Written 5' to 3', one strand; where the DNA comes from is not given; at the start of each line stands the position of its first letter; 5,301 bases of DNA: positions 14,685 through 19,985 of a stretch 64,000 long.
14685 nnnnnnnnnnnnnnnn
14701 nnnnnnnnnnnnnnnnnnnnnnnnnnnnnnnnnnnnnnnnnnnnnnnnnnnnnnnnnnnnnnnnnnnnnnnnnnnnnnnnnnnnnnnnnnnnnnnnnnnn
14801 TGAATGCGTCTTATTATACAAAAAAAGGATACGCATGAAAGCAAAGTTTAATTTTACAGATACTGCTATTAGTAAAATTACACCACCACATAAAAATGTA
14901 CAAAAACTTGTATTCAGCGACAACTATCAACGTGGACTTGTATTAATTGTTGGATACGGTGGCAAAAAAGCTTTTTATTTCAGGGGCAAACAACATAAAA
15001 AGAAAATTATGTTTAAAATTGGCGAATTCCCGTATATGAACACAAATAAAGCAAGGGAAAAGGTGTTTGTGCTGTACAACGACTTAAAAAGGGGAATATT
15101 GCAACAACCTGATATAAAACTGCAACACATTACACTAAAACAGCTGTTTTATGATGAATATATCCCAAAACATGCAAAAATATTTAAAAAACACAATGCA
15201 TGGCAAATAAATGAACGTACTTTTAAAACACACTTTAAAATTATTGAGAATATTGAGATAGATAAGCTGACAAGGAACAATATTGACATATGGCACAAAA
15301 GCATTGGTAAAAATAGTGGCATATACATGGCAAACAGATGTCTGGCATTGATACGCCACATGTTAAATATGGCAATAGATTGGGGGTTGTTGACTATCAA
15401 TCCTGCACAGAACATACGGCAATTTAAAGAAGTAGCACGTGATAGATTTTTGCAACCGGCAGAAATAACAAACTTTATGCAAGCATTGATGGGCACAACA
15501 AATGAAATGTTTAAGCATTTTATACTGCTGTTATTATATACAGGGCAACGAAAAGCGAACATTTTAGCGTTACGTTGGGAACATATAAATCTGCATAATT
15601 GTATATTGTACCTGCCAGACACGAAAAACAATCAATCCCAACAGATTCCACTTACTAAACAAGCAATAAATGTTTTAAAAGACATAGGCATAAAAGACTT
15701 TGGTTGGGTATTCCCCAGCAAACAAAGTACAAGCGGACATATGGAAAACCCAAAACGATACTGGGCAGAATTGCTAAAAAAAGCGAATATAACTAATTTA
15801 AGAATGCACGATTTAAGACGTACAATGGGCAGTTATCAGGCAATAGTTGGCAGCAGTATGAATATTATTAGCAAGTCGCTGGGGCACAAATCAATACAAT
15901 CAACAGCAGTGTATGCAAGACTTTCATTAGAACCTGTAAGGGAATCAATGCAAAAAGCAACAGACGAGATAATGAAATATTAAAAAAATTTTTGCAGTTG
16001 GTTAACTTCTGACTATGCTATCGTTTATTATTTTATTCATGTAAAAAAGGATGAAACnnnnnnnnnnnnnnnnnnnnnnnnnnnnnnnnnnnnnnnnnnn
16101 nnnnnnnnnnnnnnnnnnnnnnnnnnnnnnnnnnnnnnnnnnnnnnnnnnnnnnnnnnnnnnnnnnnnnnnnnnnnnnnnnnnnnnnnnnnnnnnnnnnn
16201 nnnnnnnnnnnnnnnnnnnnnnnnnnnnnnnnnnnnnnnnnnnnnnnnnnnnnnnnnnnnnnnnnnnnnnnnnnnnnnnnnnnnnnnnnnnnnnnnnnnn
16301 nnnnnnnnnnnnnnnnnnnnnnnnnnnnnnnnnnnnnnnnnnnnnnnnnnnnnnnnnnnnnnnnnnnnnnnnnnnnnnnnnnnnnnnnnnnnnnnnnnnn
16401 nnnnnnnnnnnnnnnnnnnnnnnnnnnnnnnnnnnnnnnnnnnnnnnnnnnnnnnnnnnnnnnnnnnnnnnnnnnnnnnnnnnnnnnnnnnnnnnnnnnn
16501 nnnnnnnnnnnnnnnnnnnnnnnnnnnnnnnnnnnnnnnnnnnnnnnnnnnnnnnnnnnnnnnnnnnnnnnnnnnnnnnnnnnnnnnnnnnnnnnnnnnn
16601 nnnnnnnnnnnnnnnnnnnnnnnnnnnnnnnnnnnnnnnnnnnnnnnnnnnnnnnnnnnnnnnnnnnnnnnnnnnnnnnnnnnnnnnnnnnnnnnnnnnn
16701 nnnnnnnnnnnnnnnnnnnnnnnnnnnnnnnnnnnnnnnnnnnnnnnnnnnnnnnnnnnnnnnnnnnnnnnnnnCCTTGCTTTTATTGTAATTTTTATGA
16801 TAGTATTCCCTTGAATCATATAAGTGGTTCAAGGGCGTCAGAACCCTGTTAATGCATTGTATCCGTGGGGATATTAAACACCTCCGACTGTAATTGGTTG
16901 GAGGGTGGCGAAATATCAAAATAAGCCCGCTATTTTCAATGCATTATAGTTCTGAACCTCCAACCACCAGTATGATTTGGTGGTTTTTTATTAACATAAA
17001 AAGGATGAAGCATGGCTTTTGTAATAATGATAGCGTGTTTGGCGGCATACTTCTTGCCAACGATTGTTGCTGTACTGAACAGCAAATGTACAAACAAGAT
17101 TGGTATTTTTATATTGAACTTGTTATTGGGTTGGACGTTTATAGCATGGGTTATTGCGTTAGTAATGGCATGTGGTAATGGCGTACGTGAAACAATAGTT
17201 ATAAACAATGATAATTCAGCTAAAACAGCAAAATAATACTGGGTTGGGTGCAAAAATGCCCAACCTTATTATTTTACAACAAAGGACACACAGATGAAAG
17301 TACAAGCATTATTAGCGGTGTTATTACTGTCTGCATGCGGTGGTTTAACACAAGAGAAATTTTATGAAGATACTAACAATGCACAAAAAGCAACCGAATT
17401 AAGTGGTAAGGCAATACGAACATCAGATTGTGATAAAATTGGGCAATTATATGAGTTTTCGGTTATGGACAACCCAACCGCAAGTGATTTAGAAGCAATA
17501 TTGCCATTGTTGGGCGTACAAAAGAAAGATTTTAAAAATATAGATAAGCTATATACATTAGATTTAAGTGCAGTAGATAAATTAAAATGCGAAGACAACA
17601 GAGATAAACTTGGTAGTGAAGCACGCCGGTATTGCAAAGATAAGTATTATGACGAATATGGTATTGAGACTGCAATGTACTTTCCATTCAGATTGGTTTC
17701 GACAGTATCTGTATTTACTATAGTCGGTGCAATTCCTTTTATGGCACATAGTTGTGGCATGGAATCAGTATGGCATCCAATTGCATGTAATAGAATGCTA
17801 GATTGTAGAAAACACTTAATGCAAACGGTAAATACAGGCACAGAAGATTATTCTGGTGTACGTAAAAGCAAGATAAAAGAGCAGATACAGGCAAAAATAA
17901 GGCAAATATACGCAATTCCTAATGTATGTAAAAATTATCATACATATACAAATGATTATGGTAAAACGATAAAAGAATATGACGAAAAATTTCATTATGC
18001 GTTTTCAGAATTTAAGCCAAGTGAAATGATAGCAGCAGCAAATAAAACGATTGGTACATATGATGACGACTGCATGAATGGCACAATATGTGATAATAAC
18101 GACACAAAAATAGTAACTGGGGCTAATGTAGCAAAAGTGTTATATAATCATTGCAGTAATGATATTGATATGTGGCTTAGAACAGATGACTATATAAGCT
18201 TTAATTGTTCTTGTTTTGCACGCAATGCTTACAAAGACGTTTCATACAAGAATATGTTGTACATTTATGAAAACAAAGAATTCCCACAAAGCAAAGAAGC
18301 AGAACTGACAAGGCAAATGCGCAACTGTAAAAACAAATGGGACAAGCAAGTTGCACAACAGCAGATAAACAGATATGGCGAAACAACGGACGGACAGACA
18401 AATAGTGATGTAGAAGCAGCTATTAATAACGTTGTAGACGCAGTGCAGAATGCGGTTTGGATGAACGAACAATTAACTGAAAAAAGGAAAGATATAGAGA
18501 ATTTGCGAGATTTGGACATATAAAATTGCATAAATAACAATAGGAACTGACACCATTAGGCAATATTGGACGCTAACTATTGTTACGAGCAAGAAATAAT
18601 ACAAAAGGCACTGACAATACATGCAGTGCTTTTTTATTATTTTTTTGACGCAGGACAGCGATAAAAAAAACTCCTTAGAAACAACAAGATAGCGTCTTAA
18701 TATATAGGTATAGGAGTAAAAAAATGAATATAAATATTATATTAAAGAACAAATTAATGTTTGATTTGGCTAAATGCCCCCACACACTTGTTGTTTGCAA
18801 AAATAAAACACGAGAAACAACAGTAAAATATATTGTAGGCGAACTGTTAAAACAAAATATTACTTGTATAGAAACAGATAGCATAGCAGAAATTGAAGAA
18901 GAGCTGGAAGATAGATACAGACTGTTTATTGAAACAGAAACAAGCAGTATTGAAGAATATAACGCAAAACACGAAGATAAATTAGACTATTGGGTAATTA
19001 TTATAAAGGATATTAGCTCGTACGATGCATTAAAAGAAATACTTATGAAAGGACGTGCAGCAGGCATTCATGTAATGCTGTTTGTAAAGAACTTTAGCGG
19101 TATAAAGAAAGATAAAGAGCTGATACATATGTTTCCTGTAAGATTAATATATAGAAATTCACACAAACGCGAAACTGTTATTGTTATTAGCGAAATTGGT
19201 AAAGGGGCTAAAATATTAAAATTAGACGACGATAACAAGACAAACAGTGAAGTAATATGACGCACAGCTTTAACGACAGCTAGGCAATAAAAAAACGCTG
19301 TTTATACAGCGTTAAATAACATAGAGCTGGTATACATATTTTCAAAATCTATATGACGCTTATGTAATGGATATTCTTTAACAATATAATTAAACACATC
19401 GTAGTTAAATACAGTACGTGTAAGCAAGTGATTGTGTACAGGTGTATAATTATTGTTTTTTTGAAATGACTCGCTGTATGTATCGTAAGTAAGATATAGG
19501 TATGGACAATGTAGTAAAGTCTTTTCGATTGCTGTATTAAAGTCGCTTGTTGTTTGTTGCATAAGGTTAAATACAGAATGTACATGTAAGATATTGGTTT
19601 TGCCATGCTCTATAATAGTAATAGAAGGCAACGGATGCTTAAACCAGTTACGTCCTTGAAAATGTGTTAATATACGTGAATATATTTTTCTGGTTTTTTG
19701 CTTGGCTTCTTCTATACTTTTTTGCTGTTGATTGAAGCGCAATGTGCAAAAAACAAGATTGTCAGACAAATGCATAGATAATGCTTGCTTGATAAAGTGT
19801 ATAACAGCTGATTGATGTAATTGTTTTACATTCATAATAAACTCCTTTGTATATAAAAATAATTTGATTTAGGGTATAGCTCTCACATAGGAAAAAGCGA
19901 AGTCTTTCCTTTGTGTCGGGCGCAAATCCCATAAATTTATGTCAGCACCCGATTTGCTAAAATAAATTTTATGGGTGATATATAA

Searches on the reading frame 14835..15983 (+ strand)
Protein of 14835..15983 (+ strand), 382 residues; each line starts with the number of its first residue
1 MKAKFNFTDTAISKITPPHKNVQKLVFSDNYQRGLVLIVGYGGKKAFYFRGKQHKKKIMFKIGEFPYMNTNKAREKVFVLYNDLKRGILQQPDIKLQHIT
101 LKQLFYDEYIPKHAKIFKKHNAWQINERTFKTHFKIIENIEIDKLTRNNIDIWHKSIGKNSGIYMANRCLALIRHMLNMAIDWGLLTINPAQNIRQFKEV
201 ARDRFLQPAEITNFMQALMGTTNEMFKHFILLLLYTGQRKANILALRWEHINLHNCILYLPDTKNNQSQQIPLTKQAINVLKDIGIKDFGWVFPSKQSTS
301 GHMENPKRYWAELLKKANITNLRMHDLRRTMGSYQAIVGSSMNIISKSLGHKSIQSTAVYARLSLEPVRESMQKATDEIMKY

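Call 14: search_protein_families(library=pfam, proteins=[window:14835-15983:+])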
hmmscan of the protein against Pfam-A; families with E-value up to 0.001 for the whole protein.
window:14835-15983:+ (382 aa): 3 families
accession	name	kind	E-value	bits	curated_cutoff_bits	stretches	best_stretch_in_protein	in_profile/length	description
PF00589.27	Phage_integrase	-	4.9e-25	88.7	27.1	1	205-363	2-168/172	Phage integrase family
PF13356.12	Arm-DNA-bind_3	-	3.9e-08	33.7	27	1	7-88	1-74/83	Arm DNA-binding domain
PF22022.2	Phage_int_M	-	5.5e-05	23.8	27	1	107-195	6-94/96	Phage integrase central domain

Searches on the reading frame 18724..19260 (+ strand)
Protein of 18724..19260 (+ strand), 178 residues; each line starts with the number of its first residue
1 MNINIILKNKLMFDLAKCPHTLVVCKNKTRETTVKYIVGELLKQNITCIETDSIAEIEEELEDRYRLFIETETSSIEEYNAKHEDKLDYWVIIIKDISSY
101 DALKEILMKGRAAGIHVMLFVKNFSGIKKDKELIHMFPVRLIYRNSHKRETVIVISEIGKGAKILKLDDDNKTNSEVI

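Call 14: search_protein_families(library=pfam, proteins=[window:18724-19260:+])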
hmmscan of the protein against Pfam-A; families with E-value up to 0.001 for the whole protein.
window:18724-19260:+ (178 aa): 1 family
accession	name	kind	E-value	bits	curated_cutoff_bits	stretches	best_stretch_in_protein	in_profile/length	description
PF01580.24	FtsK_SpoIIIE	-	0.00067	19.6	24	0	54-118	109-159/221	FtsK/SpoIIIE family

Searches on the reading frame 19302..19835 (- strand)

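Call 14: search_protein_families(library=pfam, proteins=[window:19302-19835:-])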
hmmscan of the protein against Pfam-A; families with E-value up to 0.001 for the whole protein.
window:19302-19835:- (177 aa): 1 family
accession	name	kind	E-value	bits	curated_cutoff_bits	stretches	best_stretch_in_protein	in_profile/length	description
PF23343.2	REP_ORF2-G2P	-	0.00013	22.7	27.8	1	28-99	2-67/99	Replication-associated protein ORF2/G2P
